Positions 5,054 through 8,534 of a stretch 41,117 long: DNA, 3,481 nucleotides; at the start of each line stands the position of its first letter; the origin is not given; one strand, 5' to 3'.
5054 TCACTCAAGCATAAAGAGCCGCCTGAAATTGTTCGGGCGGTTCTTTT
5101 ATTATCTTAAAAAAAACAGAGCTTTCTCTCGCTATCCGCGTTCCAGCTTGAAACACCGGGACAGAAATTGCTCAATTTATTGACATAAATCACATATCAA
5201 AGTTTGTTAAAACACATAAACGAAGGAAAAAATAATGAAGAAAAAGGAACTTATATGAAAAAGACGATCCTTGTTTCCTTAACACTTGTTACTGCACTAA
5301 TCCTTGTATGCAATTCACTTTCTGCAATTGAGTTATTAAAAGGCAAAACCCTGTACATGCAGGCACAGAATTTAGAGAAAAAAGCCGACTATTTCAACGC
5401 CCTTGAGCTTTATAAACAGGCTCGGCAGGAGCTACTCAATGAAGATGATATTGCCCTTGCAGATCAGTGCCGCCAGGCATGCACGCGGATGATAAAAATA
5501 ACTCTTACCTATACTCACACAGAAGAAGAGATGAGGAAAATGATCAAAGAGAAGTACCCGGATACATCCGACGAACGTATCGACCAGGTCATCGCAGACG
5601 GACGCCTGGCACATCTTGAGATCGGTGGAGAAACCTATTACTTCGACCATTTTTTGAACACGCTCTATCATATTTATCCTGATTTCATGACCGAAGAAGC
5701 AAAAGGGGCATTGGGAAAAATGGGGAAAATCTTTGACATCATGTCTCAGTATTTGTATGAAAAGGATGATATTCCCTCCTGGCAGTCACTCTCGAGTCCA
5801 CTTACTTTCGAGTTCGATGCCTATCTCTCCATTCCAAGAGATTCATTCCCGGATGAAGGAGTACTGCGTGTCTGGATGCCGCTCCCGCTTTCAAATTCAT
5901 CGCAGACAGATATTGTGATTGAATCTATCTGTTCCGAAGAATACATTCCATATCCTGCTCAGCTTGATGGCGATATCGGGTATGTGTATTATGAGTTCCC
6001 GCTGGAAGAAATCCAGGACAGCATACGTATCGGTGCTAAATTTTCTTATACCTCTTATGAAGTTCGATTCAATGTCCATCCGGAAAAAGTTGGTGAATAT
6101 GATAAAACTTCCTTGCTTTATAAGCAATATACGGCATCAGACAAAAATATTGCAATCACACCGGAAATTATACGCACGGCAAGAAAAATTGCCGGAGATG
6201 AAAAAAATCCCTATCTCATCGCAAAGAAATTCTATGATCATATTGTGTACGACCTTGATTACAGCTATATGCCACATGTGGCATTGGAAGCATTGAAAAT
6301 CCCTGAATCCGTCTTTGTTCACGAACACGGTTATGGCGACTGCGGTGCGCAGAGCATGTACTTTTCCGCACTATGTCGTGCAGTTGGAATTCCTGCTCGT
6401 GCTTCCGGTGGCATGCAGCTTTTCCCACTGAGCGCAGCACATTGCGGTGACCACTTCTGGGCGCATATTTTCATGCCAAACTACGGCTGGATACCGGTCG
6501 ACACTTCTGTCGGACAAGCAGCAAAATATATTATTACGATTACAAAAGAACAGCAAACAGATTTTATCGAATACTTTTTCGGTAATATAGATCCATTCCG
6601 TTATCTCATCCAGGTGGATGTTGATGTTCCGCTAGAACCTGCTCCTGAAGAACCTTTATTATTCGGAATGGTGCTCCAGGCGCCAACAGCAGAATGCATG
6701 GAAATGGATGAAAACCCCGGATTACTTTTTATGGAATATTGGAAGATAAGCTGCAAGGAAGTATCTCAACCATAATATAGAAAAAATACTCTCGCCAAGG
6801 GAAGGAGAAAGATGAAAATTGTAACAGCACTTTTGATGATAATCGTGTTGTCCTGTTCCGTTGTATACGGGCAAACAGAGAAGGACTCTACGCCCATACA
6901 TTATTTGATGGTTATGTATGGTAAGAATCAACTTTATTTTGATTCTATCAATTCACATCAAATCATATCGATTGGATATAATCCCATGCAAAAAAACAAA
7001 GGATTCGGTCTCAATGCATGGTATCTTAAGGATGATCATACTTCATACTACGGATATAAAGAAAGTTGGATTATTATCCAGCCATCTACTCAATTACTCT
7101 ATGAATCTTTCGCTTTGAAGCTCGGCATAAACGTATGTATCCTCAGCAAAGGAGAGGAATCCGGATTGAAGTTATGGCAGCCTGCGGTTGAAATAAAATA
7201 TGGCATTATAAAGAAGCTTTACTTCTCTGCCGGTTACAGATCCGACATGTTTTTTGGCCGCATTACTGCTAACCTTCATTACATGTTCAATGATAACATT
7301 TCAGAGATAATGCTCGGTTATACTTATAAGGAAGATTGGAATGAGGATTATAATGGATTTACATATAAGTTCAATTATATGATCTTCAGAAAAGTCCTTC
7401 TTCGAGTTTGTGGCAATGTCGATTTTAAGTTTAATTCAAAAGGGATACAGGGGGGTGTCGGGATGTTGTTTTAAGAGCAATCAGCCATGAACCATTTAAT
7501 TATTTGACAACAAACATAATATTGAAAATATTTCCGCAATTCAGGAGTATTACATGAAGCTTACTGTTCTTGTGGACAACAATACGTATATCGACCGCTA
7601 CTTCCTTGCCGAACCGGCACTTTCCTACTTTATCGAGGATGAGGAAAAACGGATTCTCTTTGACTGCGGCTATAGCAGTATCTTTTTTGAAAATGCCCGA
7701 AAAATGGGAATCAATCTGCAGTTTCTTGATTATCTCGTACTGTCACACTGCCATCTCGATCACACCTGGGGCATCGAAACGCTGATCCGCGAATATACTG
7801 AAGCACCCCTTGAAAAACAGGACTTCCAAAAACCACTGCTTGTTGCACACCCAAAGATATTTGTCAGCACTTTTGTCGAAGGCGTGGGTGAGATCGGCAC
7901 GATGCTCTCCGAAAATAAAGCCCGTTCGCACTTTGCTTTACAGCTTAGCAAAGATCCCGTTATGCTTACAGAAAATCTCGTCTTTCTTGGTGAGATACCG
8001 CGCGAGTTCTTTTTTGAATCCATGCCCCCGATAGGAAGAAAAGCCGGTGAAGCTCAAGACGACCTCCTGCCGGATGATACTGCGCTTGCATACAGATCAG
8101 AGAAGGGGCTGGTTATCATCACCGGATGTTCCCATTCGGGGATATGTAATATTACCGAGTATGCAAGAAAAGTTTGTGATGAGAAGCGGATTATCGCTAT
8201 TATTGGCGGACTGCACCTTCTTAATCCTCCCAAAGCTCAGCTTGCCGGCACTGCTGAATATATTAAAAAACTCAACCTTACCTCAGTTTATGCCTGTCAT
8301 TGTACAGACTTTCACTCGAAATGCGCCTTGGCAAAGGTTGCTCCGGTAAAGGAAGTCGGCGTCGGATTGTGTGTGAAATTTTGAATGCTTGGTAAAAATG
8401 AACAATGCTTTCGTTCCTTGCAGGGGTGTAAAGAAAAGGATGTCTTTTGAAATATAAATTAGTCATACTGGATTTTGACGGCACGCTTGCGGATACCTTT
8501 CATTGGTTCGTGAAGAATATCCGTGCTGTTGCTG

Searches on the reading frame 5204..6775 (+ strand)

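Call 78: search_protein_families(library=pfam, proteins=[window:5204-6775:+], max_evalue=0.0001)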
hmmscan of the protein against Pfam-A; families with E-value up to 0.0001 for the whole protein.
window:5204-6775:+ (523 aa): 1 family
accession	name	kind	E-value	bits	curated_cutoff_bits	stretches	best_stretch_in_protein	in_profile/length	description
PF01841.26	Transglut_core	-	6.9e-17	62.1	23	1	325-434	3-108/108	Transglutaminase-like superfamily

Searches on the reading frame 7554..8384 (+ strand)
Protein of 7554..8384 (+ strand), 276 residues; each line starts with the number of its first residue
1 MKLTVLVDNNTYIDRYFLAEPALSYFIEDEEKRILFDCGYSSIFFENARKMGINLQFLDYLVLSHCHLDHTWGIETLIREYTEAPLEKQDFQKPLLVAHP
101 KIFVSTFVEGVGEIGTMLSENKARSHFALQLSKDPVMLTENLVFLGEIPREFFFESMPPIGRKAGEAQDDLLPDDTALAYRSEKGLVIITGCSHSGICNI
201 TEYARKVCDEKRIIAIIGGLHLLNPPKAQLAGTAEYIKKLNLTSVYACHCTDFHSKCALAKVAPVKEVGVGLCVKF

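Call 9: search_protein_families(library=pfam, proteins=[window:7554-8384:+])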
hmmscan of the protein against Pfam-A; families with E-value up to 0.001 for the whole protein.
window:7554-8384:+ (276 aa): 2 families
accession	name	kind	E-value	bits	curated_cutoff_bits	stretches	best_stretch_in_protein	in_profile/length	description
PF00753.33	Lactamase_B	-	1e-11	45.6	22.7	1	21-86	5-72/196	Metallo-beta-lactamase superfamily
PF12706.13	Lactamase_B_2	-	1.4e-05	25.2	27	1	33-79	2-52/200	Beta-lactamase superfamily domain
